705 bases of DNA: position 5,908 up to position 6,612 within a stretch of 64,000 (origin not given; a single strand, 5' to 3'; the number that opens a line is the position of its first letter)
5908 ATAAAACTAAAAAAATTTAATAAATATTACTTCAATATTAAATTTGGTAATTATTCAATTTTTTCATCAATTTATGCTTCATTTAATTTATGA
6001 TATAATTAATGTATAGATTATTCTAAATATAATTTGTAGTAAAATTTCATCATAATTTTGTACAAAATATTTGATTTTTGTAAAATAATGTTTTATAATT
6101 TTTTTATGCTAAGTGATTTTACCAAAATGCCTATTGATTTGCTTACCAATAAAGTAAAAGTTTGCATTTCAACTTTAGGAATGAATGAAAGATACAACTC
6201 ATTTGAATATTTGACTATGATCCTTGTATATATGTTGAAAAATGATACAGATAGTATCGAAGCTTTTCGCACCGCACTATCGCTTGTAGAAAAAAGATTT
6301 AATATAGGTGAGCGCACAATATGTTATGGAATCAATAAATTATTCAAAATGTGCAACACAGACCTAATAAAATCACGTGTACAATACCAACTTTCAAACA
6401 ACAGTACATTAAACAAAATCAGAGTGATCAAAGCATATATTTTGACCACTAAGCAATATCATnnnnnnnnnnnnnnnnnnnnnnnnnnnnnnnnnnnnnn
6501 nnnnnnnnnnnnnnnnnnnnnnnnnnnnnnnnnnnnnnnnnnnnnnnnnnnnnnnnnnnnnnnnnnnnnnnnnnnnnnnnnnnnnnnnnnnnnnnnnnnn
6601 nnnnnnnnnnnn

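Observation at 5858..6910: Convergent, 3'-overlapping pair of stand-alone Spo0A_C-like regulators, each behind a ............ palindrome, next to a TasA-like gene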

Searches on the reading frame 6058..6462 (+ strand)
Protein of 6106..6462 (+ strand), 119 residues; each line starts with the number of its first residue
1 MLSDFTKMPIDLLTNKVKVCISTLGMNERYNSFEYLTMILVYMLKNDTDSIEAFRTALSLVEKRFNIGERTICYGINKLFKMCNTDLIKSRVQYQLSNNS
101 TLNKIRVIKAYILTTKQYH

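Call 3: search_protein_families(library=pfam, proteins=[window:6106-6462:+, window:6058-6462:+], max_evalue=1)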
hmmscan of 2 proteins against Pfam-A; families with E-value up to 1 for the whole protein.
window:6106-6462:+ (119 aa): 0 families

window:6058-6462:+ (135 aa): 0 families

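Call 4: search_protein_families(library=ncbifam, proteins=[window:6106-6462:+], max_evalue=1)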
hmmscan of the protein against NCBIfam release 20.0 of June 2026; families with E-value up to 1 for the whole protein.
window:6106-6462:+ (119 aa): 0 families

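Call 18: find_homologous_proteins(query=window:6106-6462:+, max_evalue=0.001)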
Query window:6106-6462:+ (119 aa): 8 proteins with E <= 0.001 among 13 candidates.
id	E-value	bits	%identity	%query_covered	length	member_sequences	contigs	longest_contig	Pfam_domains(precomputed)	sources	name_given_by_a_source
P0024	2.1e-70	251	100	100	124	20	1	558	-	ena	-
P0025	7.9e-64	230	94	97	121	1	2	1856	-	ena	-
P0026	1.8e-62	226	94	97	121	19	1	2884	-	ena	-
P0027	1.1e-57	211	85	97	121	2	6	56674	-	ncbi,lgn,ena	-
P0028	3.2e-57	209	86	97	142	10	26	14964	-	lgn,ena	-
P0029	6.3e-56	205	84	97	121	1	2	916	-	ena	-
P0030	7.5e-56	205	84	97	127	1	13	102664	-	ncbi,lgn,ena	-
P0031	4.8e-32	128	78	66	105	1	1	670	-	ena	-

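Call 27: search_solved_structures(query=A2, max_evalue=10, show_alignments=2)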
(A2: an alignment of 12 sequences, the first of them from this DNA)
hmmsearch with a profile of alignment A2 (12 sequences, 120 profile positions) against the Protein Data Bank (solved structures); distinct sequences matched with E-value up to 10: 5.
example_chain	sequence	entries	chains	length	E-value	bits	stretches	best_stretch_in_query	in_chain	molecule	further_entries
1ivz_A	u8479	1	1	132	0.61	13.5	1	62-96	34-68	hypothetical protein 1110008I14RIK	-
4q8h_A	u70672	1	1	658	0.84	13.1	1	2-76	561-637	PAB-dependent poly(A)-specific ribonuclease subunit PAN2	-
6r9i_A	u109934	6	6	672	0.87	13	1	2-76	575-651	PAN2-PAN3 deadenylation complex catalytic subunit PAN2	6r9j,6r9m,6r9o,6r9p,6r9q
4xr7_G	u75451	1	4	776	1.3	12.5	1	2-76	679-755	PAB-dependent poly(A)-specific ribonuclease subunit PAN2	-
6r5k_A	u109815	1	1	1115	4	10.9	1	2-76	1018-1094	PAN2-PAN3 deadenylation complex catalytic subunit PAN2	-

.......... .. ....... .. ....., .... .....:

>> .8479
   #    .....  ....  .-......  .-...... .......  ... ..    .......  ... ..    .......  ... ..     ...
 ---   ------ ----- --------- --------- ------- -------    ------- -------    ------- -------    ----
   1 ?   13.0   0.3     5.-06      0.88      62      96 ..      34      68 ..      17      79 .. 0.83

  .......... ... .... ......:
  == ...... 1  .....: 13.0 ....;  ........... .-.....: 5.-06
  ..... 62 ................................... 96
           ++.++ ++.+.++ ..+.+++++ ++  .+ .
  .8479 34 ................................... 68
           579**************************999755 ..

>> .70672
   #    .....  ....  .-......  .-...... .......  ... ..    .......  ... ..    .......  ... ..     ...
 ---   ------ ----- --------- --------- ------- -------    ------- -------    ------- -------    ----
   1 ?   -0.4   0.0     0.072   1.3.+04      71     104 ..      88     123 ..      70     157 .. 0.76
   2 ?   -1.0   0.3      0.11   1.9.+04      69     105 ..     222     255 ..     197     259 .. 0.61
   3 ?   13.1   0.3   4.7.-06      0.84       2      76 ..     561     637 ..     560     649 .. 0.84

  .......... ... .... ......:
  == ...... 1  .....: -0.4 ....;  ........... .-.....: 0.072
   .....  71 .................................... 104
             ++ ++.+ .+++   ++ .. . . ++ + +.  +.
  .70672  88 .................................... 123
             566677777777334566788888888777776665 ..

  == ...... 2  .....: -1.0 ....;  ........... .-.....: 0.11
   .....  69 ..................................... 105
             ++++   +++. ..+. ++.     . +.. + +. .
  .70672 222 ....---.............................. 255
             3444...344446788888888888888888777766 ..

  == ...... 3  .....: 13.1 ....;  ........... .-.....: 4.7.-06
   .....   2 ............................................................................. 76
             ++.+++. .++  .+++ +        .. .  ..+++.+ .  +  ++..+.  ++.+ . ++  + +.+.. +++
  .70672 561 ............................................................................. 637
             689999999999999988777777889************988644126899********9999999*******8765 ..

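Call 47: predict_structure(alignment_id=A4)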
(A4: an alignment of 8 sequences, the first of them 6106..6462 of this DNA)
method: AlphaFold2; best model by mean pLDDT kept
length: 119 residues; sequences in the alignment: 8
mean_pLDDT: 69.7   pTM: 0.64
mean pLDDT of the five models: 69.7, 60.2, 52.5, 51.8, 45.7
residues with pLDDT >= 90: 3; 70-90: 64; 50-70: 38; < 50: 14
segments of 3 or more residues with pLDDT < 50: 1-6, 117-119
pLDDT, mean of each block of 10 residues (from residue 1): 46 58 52 79 83 89 85 82 61 56 80 64
secondary structure, 60 per line:
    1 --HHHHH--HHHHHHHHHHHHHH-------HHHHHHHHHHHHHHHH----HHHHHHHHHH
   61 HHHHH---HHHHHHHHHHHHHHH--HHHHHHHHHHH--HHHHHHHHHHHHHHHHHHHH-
elements in order: H3-7 H10-23 H31-46 H51-65 H69-83 H86-96 H99-118

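Call 52: fold_search(model_id=the predicted structure, library=pdb)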
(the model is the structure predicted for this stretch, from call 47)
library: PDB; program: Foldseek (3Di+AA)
matches with E <= 10: 111; with E <= 0.001: 0
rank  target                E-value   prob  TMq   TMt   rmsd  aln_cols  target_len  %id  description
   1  9bqw_A                1.7e+00  0.08  0.22  0.20  14.9       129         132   13  Fab F945-DbpA complex (released 2025-08-06)
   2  1fc3_A                2.1e+00  0.51  0.54  0.54   7.2       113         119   12  THE CRYSTAL STRUCTURE OF TRANS-ACTIVATION DOMAIN OF THE SPORULATION RESPONSE REGULATOR, SPO0A (released 2000-11-08)
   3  8thb_C                2.4e+00  0.11  0.29  0.13  14.2       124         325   18  Structure of the Saccharomyces cerevisiae PCNA clamp unloader Elg1-RFC complex (released 2024-05-22)
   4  7kug_B                2.5e+00  0.30  0.44  0.53   6.7       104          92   12  Fe-S cluster-bound transcription activator WhiB7 in complex with the SigmaAr4-RNAP Beta flap tip chimera (released 2021-06-30)
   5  5l0y_F                2.8e+00  0.08  0.25  0.23  13.5       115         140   10  Crystal Structure of a Sec72-ssa1 c-terminal peptide fusion protein (released 2017-03-22)
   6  5l0y_C                3.0e+00  0.08  0.24  0.20  13.4       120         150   14  Crystal Structure of a Sec72-ssa1 c-terminal peptide fusion protein (released 2017-03-22)
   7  5l0y_B                3.1e+00  0.07  0.24  0.20  13.4       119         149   13  Crystal Structure of a Sec72-ssa1 c-terminal peptide fusion protein (released 2017-03-22)
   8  7nl8_A                3.1e+00  0.06  0.24  0.23  15.4       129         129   13  Crystal structure of a shortened IpgC variant in complex with 3-methylbenzohydrazide (released 2022-03-02)
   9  1pc2_MODEL_1_A        3.1e+00  0.06  0.26  0.22  12.8       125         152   14  Solution structure of human mitochondria fission protein Fis1 (released 2003-12-09)
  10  1fc3_B                3.3e+00  0.25  0.44  0.50   8.0       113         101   12  THE CRYSTAL STRUCTURE OF TRANS-ACTIVATION DOMAIN OF THE SPORULATION RESPONSE REGULATOR, SPO0A (released 2000-11-08)
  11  3o48                  3.3e+00  0.04  0.21  0.19  13.0       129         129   12  Crystal structure of fission protein Fis1 from Saccharomyces cerevisiae (released 2011-08-10)
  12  7bqm_MODEL_1_A        3.5e+00  0.21  0.39  0.45   5.4        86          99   12  Solution NMR structure of fold-0 Chantal; de novo designed protein with an asymmetric all-alpha topology (released 2021-04-07)
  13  7owv_A                3.5e+00  0.06  0.24  0.22  15.4       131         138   13  Crystal structure of IpgC in complex with a follow-up compound based on J20 (released 2022-07-13)
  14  2pqn_A                3.7e+00  0.04  0.20  0.19  12.6       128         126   13  Crystal structure of yeast Fis1 complexed with a fragment of yeast Mdv1 (released 2007-11-06)
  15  6hft                  3.9e+00  0.06  0.24  0.12  13.9       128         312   16  Hsp90 co-chaperone Cns1 from Saccharomyces cerevisiae (delta69) (released 2019-03-27)
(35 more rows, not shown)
